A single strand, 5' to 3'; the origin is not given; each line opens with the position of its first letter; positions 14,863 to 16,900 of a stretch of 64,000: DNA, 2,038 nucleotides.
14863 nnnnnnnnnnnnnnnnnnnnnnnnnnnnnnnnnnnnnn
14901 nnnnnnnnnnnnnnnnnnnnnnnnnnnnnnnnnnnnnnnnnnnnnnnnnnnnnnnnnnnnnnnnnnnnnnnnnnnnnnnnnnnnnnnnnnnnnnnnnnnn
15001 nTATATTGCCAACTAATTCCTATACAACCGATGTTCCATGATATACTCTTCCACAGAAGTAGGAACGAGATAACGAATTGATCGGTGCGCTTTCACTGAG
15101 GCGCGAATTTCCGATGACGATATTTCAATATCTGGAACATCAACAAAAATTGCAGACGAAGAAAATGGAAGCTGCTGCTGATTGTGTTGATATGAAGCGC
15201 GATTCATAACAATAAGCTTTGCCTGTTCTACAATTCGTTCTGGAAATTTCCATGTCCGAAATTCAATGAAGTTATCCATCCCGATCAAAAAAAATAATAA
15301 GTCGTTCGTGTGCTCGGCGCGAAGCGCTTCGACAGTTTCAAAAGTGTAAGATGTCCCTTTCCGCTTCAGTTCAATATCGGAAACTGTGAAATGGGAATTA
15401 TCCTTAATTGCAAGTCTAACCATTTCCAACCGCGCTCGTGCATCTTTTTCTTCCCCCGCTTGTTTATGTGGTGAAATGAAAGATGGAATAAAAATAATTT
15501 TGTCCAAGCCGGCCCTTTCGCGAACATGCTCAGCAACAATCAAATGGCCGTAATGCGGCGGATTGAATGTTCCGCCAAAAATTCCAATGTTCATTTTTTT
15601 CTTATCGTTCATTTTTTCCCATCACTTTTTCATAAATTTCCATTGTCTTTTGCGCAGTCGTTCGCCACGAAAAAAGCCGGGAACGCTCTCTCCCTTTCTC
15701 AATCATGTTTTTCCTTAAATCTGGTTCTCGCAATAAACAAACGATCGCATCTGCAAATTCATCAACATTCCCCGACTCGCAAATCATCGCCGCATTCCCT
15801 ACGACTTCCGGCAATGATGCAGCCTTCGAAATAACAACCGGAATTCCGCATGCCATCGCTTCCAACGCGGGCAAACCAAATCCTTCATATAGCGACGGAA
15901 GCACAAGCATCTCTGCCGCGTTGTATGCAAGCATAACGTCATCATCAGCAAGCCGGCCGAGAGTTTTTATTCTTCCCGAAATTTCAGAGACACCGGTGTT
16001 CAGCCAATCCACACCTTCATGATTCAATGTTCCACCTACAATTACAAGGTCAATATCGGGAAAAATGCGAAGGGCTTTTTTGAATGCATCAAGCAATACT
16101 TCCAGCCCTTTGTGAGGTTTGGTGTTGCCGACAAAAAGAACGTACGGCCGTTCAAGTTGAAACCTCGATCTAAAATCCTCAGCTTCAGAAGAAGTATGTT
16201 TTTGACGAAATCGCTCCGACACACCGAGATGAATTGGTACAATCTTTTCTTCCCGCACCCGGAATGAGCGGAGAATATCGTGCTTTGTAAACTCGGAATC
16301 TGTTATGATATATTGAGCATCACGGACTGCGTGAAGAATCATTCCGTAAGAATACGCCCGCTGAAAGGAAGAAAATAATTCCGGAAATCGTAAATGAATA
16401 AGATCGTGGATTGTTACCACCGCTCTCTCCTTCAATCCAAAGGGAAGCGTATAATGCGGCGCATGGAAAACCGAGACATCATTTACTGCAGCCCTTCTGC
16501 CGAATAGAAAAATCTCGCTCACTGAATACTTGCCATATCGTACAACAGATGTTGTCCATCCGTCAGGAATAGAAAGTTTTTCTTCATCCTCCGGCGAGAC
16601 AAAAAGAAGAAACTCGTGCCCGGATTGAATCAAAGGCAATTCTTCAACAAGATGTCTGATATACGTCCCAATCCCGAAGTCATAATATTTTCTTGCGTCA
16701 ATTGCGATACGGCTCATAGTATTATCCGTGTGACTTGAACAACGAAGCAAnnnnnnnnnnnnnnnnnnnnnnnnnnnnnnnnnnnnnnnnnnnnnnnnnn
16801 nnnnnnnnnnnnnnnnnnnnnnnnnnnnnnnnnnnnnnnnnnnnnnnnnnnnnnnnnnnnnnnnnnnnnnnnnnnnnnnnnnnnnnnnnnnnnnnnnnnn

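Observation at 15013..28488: nadD, a 7-gene glycan-assembly cluster and a partial trp operon fused into one co-directional, codon-overlapping array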

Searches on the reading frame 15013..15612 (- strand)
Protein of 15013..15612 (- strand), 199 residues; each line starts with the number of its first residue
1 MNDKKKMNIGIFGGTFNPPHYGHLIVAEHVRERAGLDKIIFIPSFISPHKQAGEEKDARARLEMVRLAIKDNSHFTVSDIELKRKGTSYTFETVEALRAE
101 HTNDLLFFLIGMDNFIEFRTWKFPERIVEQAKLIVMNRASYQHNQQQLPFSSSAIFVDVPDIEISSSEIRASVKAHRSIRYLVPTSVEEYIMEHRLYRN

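Call 3: search_protein_families(library=pfam, proteins=[window:15013-15612:-])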
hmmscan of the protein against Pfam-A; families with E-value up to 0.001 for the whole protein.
window:15013-15612:- (199 aa): 1 family
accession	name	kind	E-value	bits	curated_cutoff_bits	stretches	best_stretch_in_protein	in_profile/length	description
PF01467.32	CTP_transf_like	-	1e-25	90.9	21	1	11-171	1-132/133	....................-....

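Call 25: search_protein_families(library=ncbifam, proteins=[window:15013-15612:-], max_evalue=0.001)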
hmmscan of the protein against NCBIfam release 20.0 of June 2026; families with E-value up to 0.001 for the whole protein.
window:15013-15612:- (199 aa): 15 families
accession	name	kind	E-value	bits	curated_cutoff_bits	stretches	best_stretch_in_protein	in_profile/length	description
NF000840.1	PRK00071.1-3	equivalog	5.3e-60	202.3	150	1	4-198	3-199/201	nicotinate-nucleotide adenylyltransferase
TIGR00482.1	TIGR00482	equivalog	3.1e-58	197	112.45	1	11-197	1-194/194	nicotinate (nicotinamide) nucleotide adenylyltransferase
NF000841.0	PRK00071.1-4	equivalog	1.9e-56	190.9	197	1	2-198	2-193/194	nicotinate-nucleotide adenylyltransferase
NF000839.0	PRK00071.1-1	equivalog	1.3e-48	165.8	187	2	5-146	4-145/219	nicotinate-nucleotide adenylyltransferase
NF005519.0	PRK07152.1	equivalog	8.2e-48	163.1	315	1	7-197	1-184/361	nicotinate-nucleotide adenylyltransferase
NF000843.0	PRK00071.2-2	equivalog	9.8e-29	100.4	240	1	3-145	8-148/212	nicotinate-nucleotide adenylyltransferase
NF005410.0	PRK06973.1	equivalog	4.3e-27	94.9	214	1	4-144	19-162/243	nicotinate-nucleotide adenylyltransferase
NF006479.0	PRK08887.1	equivalog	1.3e-19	70.7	164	1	7-136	2-131/174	nicotinate-nicotinamide nucleotide adenylyltransferase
NF000845.0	PRK00071.2-4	equivalog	2.9e-19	69.3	210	1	4-142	5-141/197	nicotinate-nucleotide adenylyltransferase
NF000846.0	PRK00071.2-5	equivalog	5.5e-19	68.5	329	1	5-143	17-153/210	nicotinate-nucleotide adenylyltransferase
NF000842.0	PRK00071.2-1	equivalog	1.9e-15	57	167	1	7-198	2-185/191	nicotinate-nucleotide adenylyltransferase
TIGR00125.1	cyt_tran_rel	domain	2e-13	50.3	27.7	1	9-72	1-63/65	adenylyltransferase/cytidyltransferase family protein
TIGR01510.1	coaD_prev_kdtB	equivalog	1.2e-06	28.6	103.3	1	10-77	2-64/155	pantetheine-phosphate adenylyltransferase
NF002243.0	PRK01153.1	subfamily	0.00015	21.4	127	0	10-73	3-64/175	nicotinamide-nucleotide adenylyltransferase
NF003791.0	PRK05379.2-3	equivalog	0.0008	18.7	409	0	4-81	2-77/340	bifunctional nicotinamide-nucleotide adenylyltransferase/Nudix hydroxylase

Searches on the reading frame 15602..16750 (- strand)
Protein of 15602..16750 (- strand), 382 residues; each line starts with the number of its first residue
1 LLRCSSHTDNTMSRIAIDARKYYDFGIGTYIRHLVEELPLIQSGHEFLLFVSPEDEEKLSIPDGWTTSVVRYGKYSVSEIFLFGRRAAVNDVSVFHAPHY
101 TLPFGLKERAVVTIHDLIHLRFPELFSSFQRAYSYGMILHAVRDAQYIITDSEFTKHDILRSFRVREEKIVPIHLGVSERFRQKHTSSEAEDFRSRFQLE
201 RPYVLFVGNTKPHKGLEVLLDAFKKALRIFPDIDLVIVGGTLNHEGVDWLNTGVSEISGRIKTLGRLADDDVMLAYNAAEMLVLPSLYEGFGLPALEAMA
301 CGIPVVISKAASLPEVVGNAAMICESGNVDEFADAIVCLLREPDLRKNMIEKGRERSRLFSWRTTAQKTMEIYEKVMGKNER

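Call 3: search_protein_families(library=pfam, proteins=[window:15602-16750:-])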
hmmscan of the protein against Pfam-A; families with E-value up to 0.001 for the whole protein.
window:15602-16750:- (382 aa): 6 families
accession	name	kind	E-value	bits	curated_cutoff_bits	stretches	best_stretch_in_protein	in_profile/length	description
PF00534.26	Glycos_transf_1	-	2.9e-37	128.3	26.4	1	189-356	3-172/172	Glycosyl transferases group 1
PF13692.12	Glyco_trans_1_4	-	1.4e-31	110.1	27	1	201-341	1-141/142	Glycosyl transferases group 1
PF20706.3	GT4-conflict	-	1.3e-14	54.5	26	1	169-368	173-384/385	Family 4 Glycosyltransferase in conflict systems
PF13439.12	Glyco_transf_4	-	3.6e-12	47.1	28.5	1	26-178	3-167/170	Glycosyltransferase Family 4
PF13524.12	Glyco_trans_1_2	-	9.8e-11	42.2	25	1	226-368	8-141/144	Glycosyl transferase-like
PF13579.12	Glyco_trans_4_4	-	3e-07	31.3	29.7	1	26-176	2-158/158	Glycosyl transferase 4-like domain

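Call 25: search_protein_families(library=ncbifam, proteins=[window:15602-16750:-], max_evalue=0.001)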
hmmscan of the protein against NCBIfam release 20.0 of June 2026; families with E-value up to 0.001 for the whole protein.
window:15602-16750:- (382 aa): 41 families (the best 25 are shown)
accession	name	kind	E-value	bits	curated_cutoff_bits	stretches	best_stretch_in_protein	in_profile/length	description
TIGR04047.1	MSMEG_0565_glyc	hypoth_equivalog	1e-34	120.3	259.85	1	135-374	129-372/373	MSMEG_0565 family glycosyltransferase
TIGR02149.1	glgA_Coryne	subfamily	3.7e-34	118.5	302.4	1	111-377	110-391/391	glycogen synthase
TIGR03449.1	mycothiol_MshA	equivalog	8.1e-28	97.4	462.5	1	142-377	162-404/406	D-inositol-3-phosphate glycosyltransferase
TIGR04157.1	glyco_rSAM_CFB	subfamily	6.3e-25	88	400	1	142-371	167-404/406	TIGR04157 family glycosyltransferase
TIGR03999.1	thiol_BshA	equivalog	2e-24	86.2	273.7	1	137-377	137-374/375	N-acetyl-alpha-D-glucosaminyl L-malate synthase BshA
NF038295.1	EPS_HpsP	equivalog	1.5e-21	76.9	550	1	159-376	168-387/388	hormogonium polysaccharide biosynthesis glycosyltransferase HpsP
NF041010.1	glycosy_Agl16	equivalog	2.5e-19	69.4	575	1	140-376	129-351/352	glycosylation protein Agl16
NF053787.1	GlcN_PG_synth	equivalog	5.6e-19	68.2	480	1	158-377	156-360/361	N-acetylglucosaminyl phosphatidylglycerol synthase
NF041876.1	EPS_EpsE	equivalog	3.2e-18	66.2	400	1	204-366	217-386/389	exopolysaccharide biosynthesis GT4 family glycosyltransferase EpsE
TIGR03088.1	stp2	hypoth_equivalog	8e-18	64.6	409.05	1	160-376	152-373/374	TIGR03088 family PEP-CTERM/XrtA system glycosyltransferase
NF038298.1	EPS_HpsO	equivalog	3.9e-17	62.1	575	1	156-376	157-387/388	hormogonium polysaccharide biosynthesis glycosyltransferase HpsO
NF053513.1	Gtran_IagA_BgsA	equivalog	9.8e-16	57.7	460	1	137-377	98-332/333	LTA glycolipid anchor biosynthesis glycosyltransferase, IagA/BgsA family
TIGR04063.1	stp3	hypoth_equivalog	2.7e-15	56.2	442.05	1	139-377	152-396/397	TIGR04063 family PEP-CTERM/XrtA system glycosyltransferase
NF038229.1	Glyco4_Geo_Pelo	equivalog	3.7e-15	55.8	400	1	107-377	73-337/338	GPMC system family 4 glycosyltransferase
NF012028.0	PRK15484.1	subfamily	1.2e-14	54.2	618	1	148-371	143-373/380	lipopolysaccharide N-acetylglucosaminyltransferase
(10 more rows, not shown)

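Call 45: search_solved_structures(query=window:15602-16717:-, max_evalue=1e-8)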
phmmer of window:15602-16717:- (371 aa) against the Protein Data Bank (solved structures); distinct sequences matched with E-value up to 1e-8: 43.
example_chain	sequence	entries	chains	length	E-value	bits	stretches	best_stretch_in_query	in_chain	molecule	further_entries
7qsg_A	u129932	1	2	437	2.1e-26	96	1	129-367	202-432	D-inositol 3-phosphate glycosyltransferase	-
3c4q_A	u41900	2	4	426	1.8e-19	73.2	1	143-366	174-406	Predicted glycosyltransferases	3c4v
3c48_A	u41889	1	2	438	2e-19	73.1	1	143-366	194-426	Predicted glycosyltransferases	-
4n9w_A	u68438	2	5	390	2.3e-18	69.6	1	189-368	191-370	GDP-mannose-dependent alpha-(1-2)-phosphatidylinositol mannosyltransferase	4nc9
2gej_A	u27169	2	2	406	2.6e-18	69.4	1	189-368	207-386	PHOSPHATIDYLINOSITOL MANNOSYLTRANSFERASE (PimA)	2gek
6kih_A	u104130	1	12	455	3.1e-18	69.2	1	187-365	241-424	Tll1590 protein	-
6tvp_A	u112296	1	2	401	2.6e-17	66.1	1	126-365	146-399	Alpha-maltose-1-phosphate synthase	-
3okc_A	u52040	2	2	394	4.9e-15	58.6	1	190-361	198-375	GDP-mannose-dependent alpha-(1-6)-phosphatidylinositol monomannoside mannosyltransferase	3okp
3oka_A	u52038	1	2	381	5.2e-15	58.5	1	190-360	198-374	GDP-mannose-dependent alpha-(1-6)-phosphatidylinositol monomannoside mannosyltransferase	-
3fro_A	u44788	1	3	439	5.9e-15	58.4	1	54-362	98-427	GlgA glycogen synthase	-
2bis_A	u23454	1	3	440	6e-15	58.3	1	54-362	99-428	GLGA GLYCOGEN SYNTHASE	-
3l01_A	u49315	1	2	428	9.2e-15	57.7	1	53-362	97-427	GlgA glycogen synthase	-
2jjm_A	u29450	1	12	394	9.4e-15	57.7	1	192-346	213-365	GLYCOSYL TRANSFERASE, GROUP 1 FAMILY PROTEIN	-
3mbo_A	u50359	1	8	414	1.1e-14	57.5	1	192-346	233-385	Glycosyltransferase, group 1 family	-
5i45_A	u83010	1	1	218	3.8e-12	49.1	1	196-369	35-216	Glycosyl transferases group 1 family protein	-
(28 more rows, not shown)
